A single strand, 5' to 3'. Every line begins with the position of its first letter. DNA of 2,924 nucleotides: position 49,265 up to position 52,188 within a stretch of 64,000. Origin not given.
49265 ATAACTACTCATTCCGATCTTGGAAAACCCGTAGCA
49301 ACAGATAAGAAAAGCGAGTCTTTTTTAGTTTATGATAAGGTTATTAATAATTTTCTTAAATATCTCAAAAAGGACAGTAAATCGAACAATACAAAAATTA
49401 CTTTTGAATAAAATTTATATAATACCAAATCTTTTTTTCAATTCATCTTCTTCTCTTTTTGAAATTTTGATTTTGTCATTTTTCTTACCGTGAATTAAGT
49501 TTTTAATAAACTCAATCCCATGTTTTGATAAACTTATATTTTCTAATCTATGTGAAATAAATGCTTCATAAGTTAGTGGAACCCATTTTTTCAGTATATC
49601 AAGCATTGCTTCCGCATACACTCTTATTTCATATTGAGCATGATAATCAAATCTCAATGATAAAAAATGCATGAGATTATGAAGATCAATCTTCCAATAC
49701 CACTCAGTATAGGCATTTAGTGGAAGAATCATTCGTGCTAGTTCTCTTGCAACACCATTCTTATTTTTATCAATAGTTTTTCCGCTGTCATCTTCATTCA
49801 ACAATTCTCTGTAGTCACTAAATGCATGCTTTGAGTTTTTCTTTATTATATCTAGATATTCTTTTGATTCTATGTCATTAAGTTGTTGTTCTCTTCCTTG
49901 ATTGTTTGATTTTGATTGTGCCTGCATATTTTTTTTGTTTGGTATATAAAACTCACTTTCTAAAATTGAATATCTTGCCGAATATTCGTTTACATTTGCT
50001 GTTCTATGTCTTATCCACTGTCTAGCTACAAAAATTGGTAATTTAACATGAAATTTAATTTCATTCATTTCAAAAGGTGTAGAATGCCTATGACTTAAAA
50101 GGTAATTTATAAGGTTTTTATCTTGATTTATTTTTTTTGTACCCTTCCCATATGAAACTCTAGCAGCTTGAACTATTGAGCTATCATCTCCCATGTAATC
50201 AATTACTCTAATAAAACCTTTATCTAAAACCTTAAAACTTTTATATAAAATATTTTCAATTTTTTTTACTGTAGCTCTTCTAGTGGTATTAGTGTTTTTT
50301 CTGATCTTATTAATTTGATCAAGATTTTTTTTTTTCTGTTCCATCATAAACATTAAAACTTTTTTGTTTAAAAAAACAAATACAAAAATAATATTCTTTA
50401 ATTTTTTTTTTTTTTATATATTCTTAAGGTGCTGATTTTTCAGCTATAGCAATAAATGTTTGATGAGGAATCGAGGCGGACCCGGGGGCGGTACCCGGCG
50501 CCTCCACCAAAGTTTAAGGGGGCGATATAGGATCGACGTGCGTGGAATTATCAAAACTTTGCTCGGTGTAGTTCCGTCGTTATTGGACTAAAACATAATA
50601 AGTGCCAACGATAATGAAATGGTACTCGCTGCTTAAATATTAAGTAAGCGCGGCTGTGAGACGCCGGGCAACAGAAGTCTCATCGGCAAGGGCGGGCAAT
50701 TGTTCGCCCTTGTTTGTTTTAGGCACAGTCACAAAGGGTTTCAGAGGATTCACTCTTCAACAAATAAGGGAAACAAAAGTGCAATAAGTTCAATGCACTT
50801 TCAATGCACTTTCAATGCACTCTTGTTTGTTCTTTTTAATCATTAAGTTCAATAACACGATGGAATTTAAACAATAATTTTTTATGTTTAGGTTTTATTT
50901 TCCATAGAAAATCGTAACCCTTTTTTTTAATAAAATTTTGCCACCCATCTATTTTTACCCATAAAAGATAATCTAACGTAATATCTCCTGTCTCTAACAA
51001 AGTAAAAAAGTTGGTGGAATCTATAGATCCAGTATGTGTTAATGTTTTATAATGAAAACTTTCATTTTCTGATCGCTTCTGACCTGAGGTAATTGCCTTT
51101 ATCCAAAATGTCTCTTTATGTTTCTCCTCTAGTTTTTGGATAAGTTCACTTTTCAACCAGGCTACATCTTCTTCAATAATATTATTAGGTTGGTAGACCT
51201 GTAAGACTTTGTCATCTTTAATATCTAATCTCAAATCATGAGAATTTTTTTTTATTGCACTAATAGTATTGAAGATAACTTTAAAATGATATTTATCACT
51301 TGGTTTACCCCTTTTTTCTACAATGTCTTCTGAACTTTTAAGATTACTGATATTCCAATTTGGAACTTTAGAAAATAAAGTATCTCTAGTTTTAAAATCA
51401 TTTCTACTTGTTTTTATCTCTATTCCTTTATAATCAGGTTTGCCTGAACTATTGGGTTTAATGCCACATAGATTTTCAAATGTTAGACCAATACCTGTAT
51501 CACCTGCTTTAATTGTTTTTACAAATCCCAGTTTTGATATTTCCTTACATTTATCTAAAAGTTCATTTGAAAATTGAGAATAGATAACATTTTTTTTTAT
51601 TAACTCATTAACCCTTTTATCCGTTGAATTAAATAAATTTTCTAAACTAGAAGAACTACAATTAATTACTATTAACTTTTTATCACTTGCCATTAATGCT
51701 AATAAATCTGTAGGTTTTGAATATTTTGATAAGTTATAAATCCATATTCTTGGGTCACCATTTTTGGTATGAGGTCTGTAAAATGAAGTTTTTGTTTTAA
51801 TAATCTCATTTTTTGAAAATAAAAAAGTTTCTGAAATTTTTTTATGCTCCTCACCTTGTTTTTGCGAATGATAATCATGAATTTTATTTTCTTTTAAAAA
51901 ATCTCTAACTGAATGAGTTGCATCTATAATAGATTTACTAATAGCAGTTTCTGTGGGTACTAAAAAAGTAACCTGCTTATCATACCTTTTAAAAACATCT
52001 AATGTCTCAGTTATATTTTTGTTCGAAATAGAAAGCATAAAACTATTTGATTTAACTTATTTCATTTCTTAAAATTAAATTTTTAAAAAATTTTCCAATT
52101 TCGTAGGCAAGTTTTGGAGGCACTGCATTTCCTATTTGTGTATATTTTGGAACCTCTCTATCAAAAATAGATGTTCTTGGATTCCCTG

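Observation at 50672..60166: Tandem array of five integrase-less cassettes accreted at the 3' end of ssrA, separated by attP-like modules of about 265 bp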

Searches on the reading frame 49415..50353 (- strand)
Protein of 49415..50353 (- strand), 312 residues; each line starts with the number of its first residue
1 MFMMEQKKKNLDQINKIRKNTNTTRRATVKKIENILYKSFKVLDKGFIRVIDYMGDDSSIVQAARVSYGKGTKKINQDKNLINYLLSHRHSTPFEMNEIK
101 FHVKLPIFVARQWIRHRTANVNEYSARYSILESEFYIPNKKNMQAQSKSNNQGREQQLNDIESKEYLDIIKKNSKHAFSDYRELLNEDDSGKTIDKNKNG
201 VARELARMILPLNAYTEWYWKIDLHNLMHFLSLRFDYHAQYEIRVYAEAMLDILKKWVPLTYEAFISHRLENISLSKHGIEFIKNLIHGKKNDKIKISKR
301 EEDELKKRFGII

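Call 64: find_homologous_proteins(query=window:49415-50353:-, max_evalue=1e-60)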
Query window:49415-50353:- (312 aa): 7993 proteins with E <= 1e-60 among 8000 candidates; the best 120 are listed.
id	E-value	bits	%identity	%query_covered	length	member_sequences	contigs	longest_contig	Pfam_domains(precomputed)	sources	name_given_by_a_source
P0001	1.2e-196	670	97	100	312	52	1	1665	PF02511.21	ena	-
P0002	4.6e-192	655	95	99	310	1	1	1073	PF02511.21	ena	-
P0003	6.9e-180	615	89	99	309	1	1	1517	PF02511.21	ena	-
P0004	5.5e-167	572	81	100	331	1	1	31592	PF02511.21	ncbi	-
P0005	5.9e-167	572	81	100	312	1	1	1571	PF02511.21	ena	-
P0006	7.2e-167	572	81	100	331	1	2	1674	PF02511.21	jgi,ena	-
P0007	6.7e-164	562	80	100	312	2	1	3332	PF02511.21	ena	-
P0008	4.8e-162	556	97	83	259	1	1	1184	PF02511.21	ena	-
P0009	6.3e-153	526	75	99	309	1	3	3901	PF02511.21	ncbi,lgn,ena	-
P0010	3.7e-145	501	73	99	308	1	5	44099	PF02511.21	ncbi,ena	-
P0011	5.7e-144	497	71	99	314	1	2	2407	PF02511.21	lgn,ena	-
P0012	5.7e-144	497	71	99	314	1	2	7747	PF02511.21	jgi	jgi:thymidylate synthase (FAD)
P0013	3.7e-143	494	71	99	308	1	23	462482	PF02511.21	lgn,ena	-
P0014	1.3e-142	492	72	98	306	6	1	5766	PF02511.21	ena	-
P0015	1.4e-142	492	69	99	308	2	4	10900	PF02511.21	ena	-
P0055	1.4e-138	479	71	97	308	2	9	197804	PF02511.21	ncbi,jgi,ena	-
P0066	8.4e-138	477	70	97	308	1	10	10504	PF02511.21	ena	-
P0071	1.1e-137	476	69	99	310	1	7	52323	PF02511.21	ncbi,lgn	-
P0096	1.8e-136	472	69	99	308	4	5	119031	PF02511.21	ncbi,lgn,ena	-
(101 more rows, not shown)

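Call 65: find_encoding_contigs(protein=P0013, flank=10000, max_places=10)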
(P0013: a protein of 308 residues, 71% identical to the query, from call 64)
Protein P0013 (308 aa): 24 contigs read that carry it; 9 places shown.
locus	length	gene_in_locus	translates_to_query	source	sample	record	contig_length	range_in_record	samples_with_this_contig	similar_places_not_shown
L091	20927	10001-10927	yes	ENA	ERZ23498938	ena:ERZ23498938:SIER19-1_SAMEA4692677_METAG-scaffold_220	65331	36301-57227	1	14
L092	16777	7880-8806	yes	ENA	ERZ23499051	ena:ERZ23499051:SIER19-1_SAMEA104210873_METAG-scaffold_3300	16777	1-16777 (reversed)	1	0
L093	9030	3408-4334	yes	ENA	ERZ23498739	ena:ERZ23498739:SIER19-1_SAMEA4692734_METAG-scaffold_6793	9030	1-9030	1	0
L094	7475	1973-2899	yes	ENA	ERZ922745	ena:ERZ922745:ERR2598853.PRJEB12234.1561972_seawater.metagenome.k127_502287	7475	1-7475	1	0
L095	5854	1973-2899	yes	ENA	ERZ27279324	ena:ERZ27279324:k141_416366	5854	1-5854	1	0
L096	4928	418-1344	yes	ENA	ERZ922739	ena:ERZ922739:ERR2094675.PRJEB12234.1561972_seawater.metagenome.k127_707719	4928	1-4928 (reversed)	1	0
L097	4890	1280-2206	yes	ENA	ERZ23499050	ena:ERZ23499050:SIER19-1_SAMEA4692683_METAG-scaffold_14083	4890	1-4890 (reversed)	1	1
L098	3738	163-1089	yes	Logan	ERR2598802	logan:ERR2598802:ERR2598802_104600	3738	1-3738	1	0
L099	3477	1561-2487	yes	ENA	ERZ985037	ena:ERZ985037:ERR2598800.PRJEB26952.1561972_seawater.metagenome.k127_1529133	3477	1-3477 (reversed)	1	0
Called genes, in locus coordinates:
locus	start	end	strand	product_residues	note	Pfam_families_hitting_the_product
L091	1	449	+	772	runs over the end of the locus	PF07715:Plug, PF00593:TonB_dep_Rec_b-barrel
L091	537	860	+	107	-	-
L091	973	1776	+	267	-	PF12849:PBP_like_2, PF13531:SBP_bac_11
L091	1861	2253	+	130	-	-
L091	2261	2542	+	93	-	-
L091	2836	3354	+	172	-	PF07661:MORN_2 (weak)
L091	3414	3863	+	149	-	-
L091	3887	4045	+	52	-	-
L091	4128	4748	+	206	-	PF00005:ABC_tran, PF13304:AAA_21 (faint)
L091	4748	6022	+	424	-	PF12704:MacB_PCD (weak), PF02687:FtsX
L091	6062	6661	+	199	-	PF11736:DUF3299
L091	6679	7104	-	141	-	PF01475:FUR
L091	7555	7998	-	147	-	PF07681:DoxX (faint)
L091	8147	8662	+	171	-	PF03350:UPF0114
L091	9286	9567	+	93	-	-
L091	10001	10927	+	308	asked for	PF02511:Thy1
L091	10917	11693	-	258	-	PF01656:CbiA, PF09140:MipZ (faint), PF10609:ParA, PF13614:AAA_31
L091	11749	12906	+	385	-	PF01145:Band_7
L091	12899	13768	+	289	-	PF01145:Band_7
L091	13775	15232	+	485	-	PF00089:Trypsin, PF13365:Trypsin_2, PF00595:PDZ, PF13180:PDZ_2, PF17820:PDZ_6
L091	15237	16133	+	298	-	PF01715:IPPT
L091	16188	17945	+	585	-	PF02776:TPP_enzyme_N, PF00205:TPP_enzyme_M, PF02775:TPP_enzyme_C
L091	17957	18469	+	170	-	PF01842:ACT, PF22629:ACT_AHAS_ss, PF13710:ACT_5, PF10369:ALS_ss_C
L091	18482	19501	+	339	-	PF02826:2-Hacid_dh_C (weak), PF03807:F420_oxidored (weak), PF07991:KARI_N, PF01450:KARI_C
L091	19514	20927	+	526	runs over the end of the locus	PF00682:HMGL-like, PF22617:HCS_D2, PF08502:LeuA_dimer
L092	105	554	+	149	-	-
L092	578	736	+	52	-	-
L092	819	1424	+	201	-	-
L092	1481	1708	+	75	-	PF00005:ABC_tran (weak)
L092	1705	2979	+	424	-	PF12704:MacB_PCD, PF02687:FtsX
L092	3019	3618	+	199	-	PF11736:DUF3299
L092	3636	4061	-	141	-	PF01475:FUR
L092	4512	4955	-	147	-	PF07681:DoxX (faint)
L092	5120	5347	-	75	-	-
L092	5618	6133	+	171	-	PF03350:UPF0114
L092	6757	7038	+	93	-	-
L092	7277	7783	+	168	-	-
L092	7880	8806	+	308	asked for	PF02511:Thy1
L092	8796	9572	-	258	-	PF01656:CbiA, PF09140:MipZ (faint), PF10609:ParA, PF13614:AAA_31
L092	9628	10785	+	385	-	PF01145:Band_7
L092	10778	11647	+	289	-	PF01145:Band_7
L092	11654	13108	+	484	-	-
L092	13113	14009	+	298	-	PF01715:IPPT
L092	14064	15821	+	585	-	PF02776:TPP_enzyme_N, PF00205:TPP_enzyme_M, PF02775:TPP_enzyme_C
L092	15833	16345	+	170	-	PF01842:ACT, PF22629:ACT_AHAS_ss, PF13710:ACT_5, PF10369:ALS_ss_C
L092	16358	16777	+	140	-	?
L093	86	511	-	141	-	PF01475:FUR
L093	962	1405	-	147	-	PF07681:DoxX (faint)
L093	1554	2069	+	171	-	PF03350:UPF0114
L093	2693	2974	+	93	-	-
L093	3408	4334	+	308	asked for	PF02511:Thy1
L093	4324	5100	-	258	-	PF01656:CbiA, PF09140:MipZ (faint), PF10609:ParA, PF13614:AAA_31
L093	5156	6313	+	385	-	PF01145:Band_7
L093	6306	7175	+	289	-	PF01145:Band_7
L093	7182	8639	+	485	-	PF00089:Trypsin, PF13365:Trypsin_2, PF00595:PDZ, PF13180:PDZ_2, PF17820:PDZ_6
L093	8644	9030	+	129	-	?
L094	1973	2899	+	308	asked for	PF02511:Thy1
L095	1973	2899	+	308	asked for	PF02511:Thy1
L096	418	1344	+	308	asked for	PF02511:Thy1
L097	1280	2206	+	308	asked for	PF02511:Thy1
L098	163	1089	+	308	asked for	PF02511:Thy1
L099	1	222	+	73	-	?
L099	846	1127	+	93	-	-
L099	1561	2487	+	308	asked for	PF02511:Thy1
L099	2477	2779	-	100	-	PF10609:ParA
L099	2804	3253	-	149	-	PF09140:MipZ (weak), PF10609:ParA, PF13614:AAA_31, PF01656:CbiA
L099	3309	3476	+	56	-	?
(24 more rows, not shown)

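Call 70: find_encoding_contigs(protein=P0055, flank=10000, max_places=10)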
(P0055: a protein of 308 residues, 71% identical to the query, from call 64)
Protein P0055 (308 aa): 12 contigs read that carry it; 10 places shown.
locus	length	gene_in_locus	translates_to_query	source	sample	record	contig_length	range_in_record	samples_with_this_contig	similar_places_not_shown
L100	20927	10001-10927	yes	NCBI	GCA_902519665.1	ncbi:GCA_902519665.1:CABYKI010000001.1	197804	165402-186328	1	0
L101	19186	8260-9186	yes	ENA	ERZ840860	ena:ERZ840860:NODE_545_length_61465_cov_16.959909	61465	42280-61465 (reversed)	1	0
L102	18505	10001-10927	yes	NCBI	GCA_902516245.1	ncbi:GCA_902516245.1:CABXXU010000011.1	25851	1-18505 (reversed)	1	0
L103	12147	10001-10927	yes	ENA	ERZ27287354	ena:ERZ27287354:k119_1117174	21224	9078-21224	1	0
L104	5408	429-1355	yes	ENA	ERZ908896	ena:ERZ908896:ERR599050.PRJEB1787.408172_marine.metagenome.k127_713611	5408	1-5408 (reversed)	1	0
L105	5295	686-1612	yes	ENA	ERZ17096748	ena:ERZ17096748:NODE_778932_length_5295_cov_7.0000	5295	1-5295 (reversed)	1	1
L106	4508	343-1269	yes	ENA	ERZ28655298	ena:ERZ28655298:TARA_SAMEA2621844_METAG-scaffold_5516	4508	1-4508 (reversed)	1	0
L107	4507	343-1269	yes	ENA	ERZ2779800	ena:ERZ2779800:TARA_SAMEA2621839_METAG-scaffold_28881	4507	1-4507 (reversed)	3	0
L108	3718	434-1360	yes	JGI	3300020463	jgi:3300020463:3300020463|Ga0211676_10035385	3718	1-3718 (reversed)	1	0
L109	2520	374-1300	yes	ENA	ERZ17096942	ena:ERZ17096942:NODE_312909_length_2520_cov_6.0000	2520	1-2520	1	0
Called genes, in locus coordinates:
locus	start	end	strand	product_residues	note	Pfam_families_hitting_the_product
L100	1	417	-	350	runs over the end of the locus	PF00149:Metallophos, PF12850:Metallophos_2 (weak)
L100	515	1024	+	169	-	PF03350:UPF0114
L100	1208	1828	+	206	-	PF00005:ABC_tran, PF13555:AAA_29 (faint), PF13304:AAA_21 (faint)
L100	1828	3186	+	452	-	PF12704:MacB_PCD, PF02687:FtsX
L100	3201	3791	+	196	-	PF11736:DUF3299 (weak)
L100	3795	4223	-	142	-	PF01475:FUR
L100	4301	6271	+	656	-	PF07715:Plug, PF00593:TonB_dep_Rec_b-barrel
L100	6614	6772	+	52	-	-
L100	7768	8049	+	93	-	-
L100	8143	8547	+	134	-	-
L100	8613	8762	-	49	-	-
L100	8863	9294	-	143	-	PF07681:DoxX (weak)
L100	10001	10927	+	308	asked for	PF02511:Thy1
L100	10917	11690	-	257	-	PF01656:CbiA, PF02374:ArsA_ATPase (weak), PF09140:MipZ, PF10609:ParA, PF13614:AAA_31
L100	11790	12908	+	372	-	PF01145:Band_7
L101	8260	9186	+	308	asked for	PF02511:Thy1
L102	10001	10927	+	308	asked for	PF02511:Thy1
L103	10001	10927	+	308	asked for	PF02511:Thy1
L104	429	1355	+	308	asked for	PF02511:Thy1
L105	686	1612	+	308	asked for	PF02511:Thy1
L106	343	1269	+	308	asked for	PF02511:Thy1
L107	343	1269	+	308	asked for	PF02511:Thy1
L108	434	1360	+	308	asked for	PF02511:Thy1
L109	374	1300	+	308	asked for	PF02511:Thy1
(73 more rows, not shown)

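Call 71: find_encoding_contigs(protein=P0066, flank=10000, max_places=10)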
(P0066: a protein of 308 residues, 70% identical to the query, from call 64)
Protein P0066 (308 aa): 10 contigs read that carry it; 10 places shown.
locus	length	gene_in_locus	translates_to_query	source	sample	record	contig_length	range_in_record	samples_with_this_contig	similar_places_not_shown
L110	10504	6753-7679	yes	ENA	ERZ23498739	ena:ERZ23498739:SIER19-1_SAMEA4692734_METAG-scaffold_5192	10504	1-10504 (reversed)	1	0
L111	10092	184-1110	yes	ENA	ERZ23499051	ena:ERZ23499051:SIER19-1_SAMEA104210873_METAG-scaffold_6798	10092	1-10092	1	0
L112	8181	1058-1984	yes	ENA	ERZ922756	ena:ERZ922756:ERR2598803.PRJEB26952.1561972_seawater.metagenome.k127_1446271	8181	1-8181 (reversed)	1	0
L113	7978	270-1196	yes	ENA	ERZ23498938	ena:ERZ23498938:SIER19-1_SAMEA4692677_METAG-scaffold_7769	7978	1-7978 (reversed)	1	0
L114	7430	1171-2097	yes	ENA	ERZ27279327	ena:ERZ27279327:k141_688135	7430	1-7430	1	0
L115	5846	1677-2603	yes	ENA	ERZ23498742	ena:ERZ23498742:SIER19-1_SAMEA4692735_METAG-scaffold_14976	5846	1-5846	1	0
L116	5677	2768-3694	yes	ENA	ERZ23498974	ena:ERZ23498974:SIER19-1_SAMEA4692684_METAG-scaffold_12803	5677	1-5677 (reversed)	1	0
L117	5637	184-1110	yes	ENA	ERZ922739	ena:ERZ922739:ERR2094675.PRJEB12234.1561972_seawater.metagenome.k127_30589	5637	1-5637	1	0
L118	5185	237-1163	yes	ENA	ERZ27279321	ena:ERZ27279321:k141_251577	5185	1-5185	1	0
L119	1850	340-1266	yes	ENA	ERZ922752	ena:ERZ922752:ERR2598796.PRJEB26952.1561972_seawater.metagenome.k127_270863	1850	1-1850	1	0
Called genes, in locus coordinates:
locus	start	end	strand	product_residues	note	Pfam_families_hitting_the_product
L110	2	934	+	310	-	?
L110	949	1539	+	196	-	PF11736:DUF3299 (weak)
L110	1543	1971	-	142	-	PF01475:FUR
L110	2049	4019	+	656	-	PF07715:Plug, PF00593:TonB_dep_Rec_b-barrel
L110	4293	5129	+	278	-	PF13489:Methyltransf_23, PF13847:Methyltransf_31 (faint), PF08241:Methyltransf_11 (faint), PF08242:Methyltransf_12 (faint)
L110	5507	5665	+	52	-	-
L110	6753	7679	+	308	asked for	PF02511:Thy1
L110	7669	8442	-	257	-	PF01656:CbiA, PF02374:ArsA_ATPase (weak), PF09140:MipZ, PF10609:ParA, PF13614:AAA_31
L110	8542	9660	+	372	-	PF01145:Band_7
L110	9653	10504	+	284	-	?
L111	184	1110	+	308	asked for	PF02511:Thy1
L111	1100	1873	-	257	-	PF01656:CbiA, PF02374:ArsA_ATPase (weak), PF09140:MipZ, PF10609:ParA, PF13614:AAA_31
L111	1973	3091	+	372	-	PF01145:Band_7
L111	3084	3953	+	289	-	PF01145:Band_7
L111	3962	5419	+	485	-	PF00089:Trypsin, PF13365:Trypsin_2, PF00595:PDZ, PF13180:PDZ_2, PF17820:PDZ_6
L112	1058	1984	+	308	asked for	PF02511:Thy1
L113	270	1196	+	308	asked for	PF02511:Thy1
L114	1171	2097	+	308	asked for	PF02511:Thy1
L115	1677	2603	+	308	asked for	PF02511:Thy1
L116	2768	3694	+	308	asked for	PF02511:Thy1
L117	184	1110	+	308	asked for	PF02511:Thy1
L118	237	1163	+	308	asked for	PF02511:Thy1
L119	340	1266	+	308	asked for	PF02511:Thy1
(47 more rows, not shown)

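Call 80: find_encoding_contigs(protein=P0071, flank=10000, max_places=10)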
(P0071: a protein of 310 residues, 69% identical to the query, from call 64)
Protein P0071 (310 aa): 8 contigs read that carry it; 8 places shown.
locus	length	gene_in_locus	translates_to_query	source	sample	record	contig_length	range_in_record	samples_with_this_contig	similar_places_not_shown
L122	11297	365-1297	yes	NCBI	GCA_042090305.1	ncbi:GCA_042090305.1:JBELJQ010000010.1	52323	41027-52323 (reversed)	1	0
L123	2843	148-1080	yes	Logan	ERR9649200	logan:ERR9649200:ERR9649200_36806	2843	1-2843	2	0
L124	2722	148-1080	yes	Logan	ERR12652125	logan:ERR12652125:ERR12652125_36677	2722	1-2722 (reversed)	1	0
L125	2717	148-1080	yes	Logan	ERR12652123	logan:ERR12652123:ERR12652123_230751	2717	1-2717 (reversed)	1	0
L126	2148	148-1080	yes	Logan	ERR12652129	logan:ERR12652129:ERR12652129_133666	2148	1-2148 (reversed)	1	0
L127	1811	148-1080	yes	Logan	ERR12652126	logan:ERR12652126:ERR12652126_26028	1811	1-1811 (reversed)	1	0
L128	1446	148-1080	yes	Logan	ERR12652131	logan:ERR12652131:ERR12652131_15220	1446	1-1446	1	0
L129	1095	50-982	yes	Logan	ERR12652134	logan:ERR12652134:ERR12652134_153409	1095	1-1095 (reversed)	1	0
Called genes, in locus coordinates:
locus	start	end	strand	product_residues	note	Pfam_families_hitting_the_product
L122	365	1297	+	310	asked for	PF02511:Thy1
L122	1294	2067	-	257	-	PF01656:CbiA, PF09140:MipZ (weak), PF10609:ParA, PF13614:AAA_31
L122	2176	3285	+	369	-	PF01145:Band_7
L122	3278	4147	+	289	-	PF01145:Band_7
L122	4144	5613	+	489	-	PF00089:Trypsin, PF13365:Trypsin_2, PF00595:PDZ, PF13180:PDZ_2, PF17820:PDZ_6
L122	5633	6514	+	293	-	PF01715:IPPT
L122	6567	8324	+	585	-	PF02776:TPP_enzyme_N, PF00205:TPP_enzyme_M, PF02775:TPP_enzyme_C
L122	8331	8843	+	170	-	PF01842:ACT, PF22629:ACT_AHAS_ss, PF13710:ACT_5, PF10369:ALS_ss_C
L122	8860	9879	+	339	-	PF02826:2-Hacid_dh_C (weak), PF03807:F420_oxidored, PF07991:KARI_N, PF01450:KARI_C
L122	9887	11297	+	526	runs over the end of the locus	PF00682:HMGL-like, PF22617:HCS_D2, PF08502:LeuA_dimer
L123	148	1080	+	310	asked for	PF02511:Thy1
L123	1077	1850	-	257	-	PF01656:CbiA, PF09140:MipZ (weak), PF10609:ParA, PF13614:AAA_31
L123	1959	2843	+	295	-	?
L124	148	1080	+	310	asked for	PF02511:Thy1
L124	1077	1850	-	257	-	PF01656:CbiA, PF09140:MipZ (weak), PF10609:ParA, PF13614:AAA_31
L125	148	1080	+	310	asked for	PF02511:Thy1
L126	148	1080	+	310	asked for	PF02511:Thy1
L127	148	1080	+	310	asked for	PF02511:Thy1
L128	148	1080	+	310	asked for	PF02511:Thy1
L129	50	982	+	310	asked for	PF02511:Thy1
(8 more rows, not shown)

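Call 81: find_encoding_contigs(protein=P0096, flank=10000, max_places=10)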
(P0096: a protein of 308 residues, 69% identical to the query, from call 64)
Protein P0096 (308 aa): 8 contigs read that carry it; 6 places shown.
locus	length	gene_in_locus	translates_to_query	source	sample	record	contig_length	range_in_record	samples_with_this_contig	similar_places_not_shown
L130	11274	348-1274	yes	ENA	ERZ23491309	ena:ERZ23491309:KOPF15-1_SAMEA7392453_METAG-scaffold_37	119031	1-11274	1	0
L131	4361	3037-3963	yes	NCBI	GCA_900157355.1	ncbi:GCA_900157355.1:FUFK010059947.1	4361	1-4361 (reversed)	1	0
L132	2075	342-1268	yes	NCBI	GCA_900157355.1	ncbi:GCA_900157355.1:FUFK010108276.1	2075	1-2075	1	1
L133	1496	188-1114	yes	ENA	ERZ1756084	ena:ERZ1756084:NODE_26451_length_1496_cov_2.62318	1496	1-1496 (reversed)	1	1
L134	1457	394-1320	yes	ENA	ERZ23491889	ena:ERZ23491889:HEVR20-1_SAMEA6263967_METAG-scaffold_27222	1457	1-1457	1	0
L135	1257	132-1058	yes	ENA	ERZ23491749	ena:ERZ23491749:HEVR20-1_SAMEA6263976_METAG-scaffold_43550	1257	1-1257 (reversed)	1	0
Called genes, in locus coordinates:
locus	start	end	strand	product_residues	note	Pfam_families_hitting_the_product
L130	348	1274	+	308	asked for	PF02511:Thy1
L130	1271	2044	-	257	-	PF01656:CbiA, PF02374:ArsA_ATPase (faint), PF09140:MipZ (weak), PF10609:ParA, PF13614:AAA_31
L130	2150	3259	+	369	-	PF01145:Band_7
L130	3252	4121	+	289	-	PF01145:Band_7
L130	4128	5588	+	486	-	PF00089:Trypsin, PF13365:Trypsin_2, PF00595:PDZ, PF13180:PDZ_2, PF17820:PDZ_6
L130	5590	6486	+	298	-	PF01715:IPPT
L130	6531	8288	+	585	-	PF02776:TPP_enzyme_N, PF00205:TPP_enzyme_M, PF02775:TPP_enzyme_C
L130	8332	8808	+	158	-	PF01842:ACT, PF13710:ACT_5, PF22629:ACT_AHAS_ss, PF10369:ALS_ss_C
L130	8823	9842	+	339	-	PF02826:2-Hacid_dh_C (weak), PF03807:F420_oxidored (weak), PF07991:KARI_N, PF01450:KARI_C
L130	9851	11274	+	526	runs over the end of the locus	PF00682:HMGL-like, PF22617:HCS_D2, PF08502:LeuA_dimer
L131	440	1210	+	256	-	PF13557:Phenol_MetA_deg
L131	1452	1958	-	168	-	-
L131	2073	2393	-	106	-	-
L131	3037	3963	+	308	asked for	PF02511:Thy1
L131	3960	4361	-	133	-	?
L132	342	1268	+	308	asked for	PF02511:Thy1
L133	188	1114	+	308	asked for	PF02511:Thy1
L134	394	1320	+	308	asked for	PF02511:Thy1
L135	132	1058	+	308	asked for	PF02511:Thy1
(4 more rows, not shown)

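Call 82: find_encoding_contigs(protein=P0004, flank=10000, max_places=10)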
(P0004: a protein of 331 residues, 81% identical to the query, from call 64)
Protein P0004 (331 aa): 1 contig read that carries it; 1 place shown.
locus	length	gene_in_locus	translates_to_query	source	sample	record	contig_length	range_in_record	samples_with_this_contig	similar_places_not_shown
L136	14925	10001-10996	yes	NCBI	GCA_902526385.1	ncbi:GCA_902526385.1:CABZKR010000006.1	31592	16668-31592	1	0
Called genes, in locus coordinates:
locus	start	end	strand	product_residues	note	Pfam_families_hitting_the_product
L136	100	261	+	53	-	-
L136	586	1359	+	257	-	PF13557:Phenol_MetA_deg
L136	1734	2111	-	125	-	-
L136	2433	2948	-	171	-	-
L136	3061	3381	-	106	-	-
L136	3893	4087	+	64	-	-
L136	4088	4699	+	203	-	-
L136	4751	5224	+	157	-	-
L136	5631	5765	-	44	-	-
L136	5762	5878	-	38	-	-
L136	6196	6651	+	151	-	-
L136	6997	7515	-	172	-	-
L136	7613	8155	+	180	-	-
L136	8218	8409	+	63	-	-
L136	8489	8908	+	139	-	PF16747:Adhesin_E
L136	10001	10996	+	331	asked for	PF02511:Thy1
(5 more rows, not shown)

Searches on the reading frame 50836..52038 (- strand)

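Call 10: search_protein_families(library=pfam, proteins=[window:50836-52038:-], max_evalue=0.01)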
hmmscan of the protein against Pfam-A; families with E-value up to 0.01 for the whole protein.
window:50836-52038:- (400 aa): 1 family
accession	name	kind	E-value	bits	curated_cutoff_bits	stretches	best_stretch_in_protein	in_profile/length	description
PF15515.12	MvaI_BcnI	-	6e-45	154.4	25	1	162-390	2-227/227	MvaI/BcnI restriction endonuclease family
